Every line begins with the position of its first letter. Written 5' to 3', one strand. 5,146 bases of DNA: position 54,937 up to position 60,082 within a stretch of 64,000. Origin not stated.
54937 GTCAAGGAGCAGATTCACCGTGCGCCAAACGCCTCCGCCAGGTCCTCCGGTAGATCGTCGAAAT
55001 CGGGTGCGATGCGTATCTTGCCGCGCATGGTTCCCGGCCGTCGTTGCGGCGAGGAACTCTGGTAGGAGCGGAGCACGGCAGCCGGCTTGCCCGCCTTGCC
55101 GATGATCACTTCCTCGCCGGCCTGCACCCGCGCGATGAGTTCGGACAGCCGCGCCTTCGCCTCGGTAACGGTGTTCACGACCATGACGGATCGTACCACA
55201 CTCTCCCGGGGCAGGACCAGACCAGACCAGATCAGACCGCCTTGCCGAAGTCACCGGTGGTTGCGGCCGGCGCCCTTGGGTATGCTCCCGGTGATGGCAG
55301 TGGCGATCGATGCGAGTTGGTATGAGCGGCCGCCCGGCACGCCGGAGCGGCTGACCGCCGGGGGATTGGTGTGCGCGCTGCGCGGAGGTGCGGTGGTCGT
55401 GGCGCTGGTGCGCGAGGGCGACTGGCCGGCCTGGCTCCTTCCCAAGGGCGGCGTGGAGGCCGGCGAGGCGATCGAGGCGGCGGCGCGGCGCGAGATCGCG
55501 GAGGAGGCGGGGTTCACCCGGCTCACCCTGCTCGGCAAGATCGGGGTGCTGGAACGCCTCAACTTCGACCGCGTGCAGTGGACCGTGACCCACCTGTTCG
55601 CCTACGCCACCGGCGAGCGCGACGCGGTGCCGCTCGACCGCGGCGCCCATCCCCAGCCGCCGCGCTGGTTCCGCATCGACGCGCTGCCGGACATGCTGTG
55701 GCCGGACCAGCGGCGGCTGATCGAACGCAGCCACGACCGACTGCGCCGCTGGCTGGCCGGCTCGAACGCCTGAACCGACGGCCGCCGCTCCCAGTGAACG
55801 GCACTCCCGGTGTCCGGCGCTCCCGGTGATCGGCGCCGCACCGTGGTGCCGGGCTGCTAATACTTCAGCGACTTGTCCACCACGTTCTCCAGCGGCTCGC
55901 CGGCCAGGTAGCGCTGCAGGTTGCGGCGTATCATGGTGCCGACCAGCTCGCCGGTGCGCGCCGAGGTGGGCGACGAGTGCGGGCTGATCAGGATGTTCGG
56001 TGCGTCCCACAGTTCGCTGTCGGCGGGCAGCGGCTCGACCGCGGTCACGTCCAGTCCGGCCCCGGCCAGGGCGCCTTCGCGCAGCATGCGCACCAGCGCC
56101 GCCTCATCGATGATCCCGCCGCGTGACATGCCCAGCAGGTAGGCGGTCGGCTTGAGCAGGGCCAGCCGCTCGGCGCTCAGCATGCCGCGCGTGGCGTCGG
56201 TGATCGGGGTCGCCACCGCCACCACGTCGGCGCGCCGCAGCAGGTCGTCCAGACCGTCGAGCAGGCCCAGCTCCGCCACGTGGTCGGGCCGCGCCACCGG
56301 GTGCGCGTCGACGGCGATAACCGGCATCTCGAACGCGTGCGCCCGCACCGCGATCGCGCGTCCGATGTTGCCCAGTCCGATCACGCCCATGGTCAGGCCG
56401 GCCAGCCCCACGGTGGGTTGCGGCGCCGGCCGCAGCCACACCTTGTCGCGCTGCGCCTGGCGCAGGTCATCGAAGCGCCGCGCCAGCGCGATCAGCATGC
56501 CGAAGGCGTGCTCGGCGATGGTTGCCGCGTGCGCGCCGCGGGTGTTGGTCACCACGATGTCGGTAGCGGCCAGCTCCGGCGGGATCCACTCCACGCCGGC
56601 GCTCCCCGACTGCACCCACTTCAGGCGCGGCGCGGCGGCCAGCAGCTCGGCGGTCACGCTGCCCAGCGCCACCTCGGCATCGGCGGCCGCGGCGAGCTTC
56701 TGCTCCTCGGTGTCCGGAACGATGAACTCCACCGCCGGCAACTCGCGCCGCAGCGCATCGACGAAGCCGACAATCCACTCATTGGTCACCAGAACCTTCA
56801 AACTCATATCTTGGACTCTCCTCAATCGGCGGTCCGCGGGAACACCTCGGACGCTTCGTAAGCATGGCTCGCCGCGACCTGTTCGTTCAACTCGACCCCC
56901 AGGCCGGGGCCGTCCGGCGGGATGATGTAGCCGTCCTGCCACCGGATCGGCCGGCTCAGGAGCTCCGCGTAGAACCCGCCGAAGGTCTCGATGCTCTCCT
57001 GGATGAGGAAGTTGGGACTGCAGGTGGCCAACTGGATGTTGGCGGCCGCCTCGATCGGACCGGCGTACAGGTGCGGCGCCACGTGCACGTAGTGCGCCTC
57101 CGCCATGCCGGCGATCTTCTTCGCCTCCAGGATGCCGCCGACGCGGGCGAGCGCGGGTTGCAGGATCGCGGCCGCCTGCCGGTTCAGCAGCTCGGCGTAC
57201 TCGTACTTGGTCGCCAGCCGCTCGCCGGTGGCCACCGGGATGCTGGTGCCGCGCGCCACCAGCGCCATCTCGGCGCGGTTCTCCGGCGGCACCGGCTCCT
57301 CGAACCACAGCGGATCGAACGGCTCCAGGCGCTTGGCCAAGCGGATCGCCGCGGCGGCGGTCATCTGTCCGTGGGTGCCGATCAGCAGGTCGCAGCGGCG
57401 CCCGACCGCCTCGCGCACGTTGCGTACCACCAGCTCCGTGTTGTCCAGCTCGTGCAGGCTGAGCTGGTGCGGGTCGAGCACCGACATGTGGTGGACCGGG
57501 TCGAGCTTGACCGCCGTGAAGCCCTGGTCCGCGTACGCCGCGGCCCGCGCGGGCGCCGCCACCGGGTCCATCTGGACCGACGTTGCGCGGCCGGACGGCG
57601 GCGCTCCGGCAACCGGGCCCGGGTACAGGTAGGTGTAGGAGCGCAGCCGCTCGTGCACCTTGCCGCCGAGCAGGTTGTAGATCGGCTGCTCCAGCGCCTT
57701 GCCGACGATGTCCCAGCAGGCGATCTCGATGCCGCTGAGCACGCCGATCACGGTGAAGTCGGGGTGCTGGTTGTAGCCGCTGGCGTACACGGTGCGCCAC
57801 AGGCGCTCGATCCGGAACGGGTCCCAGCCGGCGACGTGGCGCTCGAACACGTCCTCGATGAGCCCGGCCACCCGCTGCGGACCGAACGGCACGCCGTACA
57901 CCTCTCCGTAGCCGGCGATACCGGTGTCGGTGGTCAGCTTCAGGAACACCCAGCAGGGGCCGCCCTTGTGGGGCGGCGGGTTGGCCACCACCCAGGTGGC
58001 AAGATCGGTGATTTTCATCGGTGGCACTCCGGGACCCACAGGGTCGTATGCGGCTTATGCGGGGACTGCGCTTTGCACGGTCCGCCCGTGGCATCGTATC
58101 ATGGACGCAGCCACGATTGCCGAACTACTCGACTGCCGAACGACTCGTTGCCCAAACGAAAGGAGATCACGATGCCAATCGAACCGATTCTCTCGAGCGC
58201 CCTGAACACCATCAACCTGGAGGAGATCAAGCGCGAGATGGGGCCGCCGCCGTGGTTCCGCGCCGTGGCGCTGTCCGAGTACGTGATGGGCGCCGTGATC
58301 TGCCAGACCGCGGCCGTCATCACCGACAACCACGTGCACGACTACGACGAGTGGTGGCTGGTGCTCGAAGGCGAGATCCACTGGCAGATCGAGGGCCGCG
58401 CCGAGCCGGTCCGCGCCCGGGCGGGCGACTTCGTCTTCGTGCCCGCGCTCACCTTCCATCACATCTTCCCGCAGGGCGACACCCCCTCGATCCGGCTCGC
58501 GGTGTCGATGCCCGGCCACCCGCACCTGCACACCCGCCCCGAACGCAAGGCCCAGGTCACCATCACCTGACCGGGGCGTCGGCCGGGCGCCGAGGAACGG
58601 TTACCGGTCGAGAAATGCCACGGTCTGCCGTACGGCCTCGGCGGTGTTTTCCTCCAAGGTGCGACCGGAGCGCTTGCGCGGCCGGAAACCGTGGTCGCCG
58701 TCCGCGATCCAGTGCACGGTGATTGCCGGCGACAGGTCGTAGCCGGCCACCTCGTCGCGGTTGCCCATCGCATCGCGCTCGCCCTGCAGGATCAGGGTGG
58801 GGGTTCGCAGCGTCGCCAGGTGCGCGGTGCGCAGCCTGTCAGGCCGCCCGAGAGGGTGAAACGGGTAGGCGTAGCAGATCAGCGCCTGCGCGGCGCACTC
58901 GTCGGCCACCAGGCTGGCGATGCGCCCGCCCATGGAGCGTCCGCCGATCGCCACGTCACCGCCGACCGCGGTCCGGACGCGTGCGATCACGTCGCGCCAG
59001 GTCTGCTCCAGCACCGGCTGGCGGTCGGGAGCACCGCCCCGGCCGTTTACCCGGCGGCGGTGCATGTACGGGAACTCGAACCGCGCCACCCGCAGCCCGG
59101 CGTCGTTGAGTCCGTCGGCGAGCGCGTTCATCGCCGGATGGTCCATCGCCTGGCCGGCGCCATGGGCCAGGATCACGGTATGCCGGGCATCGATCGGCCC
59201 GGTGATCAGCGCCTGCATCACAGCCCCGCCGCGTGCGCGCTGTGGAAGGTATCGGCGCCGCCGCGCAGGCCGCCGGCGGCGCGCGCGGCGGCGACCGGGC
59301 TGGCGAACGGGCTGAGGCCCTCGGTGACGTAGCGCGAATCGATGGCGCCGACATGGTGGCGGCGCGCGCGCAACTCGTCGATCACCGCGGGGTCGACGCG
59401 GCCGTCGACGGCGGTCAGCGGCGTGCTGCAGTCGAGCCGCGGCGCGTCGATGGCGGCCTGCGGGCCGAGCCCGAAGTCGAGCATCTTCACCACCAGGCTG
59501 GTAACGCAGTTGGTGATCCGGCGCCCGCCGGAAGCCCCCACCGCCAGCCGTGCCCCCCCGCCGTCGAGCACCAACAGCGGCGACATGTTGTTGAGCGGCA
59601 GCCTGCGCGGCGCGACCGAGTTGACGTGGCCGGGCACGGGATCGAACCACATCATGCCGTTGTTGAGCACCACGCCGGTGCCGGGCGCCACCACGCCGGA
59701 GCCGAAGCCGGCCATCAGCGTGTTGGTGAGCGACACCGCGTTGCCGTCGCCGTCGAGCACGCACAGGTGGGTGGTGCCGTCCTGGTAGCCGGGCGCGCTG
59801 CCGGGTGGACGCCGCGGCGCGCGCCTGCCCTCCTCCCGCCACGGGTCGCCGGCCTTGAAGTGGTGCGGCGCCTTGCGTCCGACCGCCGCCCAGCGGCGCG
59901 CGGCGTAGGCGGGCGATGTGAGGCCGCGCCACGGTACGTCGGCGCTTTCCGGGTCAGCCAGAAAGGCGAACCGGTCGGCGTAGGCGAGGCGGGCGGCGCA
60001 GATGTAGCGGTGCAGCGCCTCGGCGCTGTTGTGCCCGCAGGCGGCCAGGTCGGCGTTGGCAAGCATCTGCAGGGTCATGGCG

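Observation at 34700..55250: A 20-kb toxin-antitoxin graveyard: at least 11 TA loci plus many broken copies, recombined with paralogous dppBC cassettes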

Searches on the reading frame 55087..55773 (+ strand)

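Call 27: search_protein_families(library=pfam, max_evalue=0.001, proteins=[window:55087-55773:+])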
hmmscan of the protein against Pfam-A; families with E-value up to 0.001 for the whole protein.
window:55087-55773:+ (228 aa): 1 family
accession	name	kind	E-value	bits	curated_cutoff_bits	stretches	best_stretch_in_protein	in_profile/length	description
PF00293.34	NUDIX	-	2.5e-17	63.6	21.1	1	89-214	4-133/134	NUDIX domain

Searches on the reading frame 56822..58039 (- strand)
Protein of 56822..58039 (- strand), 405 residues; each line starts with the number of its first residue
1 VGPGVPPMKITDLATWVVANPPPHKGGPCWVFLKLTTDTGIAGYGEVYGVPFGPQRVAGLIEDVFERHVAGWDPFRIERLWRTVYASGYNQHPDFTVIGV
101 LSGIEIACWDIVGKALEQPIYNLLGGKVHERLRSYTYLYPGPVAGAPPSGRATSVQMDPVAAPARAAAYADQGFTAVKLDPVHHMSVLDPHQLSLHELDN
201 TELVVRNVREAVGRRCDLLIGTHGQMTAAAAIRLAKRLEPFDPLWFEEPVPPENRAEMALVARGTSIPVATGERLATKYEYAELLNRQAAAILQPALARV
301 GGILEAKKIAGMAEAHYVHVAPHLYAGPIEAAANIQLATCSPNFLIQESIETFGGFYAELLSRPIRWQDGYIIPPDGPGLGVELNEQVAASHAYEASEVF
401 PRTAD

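Call 27: search_protein_families(library=pfam, max_evalue=0.001, proteins=[window:56822-58039:-])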
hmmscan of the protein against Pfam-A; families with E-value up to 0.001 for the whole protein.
window:56822-58039:- (405 aa): 2 families
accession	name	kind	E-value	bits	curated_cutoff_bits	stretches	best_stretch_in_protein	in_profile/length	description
PF13378.12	MR_MLE_C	-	7.3e-64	215.9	29.4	1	164-387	4-218/219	Enolase C-terminal domain-like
PF02746.21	MR_MLE_N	-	1.9e-13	51.1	22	1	30-125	28-117/117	Mandelate racemase / muconate lactonizing enzyme, N-terminal domain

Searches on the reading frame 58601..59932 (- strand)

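Call 27: search_protein_families(library=pfam, max_evalue=0.001, proteins=[window:58601-59932:-])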
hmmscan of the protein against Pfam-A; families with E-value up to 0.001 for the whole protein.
window:58601-59932:- (443 aa): 3 families
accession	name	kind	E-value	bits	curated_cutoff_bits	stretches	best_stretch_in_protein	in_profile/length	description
PF20408.4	Abhydrolase_11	-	1.7e-71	240.4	27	1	250-441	2-192/193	Alpha/beta hydrolase domain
PF12146.15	Hydrolase_4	-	4e-05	23.5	27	0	249-355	3-108/239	Serine aminopeptidase, S33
PF01738.24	DLH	-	0.00011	22.3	21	1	320-441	92-213/217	Dienelactone hydrolase family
